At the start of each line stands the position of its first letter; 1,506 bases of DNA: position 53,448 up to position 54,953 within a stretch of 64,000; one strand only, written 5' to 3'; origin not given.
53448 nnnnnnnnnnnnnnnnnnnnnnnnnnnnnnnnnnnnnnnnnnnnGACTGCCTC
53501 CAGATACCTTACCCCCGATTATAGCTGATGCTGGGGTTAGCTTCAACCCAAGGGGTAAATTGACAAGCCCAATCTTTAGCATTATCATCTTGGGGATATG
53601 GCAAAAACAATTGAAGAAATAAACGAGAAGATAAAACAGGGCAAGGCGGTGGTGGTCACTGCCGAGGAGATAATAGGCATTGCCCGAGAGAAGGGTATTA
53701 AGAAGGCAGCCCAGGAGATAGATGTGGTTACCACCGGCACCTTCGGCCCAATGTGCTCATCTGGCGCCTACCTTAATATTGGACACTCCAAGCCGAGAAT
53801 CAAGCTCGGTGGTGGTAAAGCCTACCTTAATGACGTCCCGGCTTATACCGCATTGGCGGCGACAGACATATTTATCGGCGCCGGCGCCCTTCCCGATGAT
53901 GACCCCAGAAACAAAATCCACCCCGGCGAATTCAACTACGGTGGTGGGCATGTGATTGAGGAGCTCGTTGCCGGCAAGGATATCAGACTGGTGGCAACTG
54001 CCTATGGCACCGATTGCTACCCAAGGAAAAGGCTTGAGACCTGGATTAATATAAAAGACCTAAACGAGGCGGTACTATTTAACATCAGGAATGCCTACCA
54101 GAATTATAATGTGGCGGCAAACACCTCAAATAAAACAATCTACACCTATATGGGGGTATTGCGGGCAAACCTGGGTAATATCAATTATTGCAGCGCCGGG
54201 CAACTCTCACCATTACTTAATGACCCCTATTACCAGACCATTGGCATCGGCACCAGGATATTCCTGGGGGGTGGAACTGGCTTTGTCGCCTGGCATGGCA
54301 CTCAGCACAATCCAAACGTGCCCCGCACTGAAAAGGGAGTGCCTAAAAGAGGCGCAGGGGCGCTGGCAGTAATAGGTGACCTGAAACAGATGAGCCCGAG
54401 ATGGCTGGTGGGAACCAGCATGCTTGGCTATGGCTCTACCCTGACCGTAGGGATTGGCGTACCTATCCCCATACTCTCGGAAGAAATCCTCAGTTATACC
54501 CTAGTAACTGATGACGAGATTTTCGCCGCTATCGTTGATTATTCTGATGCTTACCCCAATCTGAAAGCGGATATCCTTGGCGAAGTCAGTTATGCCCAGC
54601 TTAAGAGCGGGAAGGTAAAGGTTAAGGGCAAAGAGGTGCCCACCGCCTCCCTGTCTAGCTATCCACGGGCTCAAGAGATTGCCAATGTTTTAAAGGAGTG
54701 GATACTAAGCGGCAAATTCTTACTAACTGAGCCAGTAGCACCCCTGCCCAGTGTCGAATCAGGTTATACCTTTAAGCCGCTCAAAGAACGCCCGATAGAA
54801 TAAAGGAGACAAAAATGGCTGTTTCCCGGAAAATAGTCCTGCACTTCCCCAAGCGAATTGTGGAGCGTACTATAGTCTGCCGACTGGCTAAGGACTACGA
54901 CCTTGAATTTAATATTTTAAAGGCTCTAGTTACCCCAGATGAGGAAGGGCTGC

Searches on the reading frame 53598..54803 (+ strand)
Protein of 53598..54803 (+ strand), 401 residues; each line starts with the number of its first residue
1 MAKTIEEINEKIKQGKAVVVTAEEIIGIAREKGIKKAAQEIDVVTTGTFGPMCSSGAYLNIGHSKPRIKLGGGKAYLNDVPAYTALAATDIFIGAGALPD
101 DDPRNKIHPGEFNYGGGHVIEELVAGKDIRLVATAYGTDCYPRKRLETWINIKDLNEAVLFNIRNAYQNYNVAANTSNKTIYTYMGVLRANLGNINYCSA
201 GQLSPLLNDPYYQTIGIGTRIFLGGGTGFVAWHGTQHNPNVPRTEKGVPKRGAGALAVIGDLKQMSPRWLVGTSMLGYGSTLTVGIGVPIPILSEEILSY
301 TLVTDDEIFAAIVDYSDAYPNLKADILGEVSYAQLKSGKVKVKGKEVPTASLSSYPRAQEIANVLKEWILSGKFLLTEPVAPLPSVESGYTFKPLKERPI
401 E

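Call 19: search_protein_families(library=pfam, proteins=[window:53598-54803:+], max_evalue=0.00001)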
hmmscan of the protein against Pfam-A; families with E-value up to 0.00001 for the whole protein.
window:53598-54803:+ (401 aa): 1 family
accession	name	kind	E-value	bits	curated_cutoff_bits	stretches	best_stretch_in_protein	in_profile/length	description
PF01837.22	HcyBio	-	2.9e-150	500.4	26.2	1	17-376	1-349/349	Homocysteine biosynthesis enzyme, sulfur-incorporation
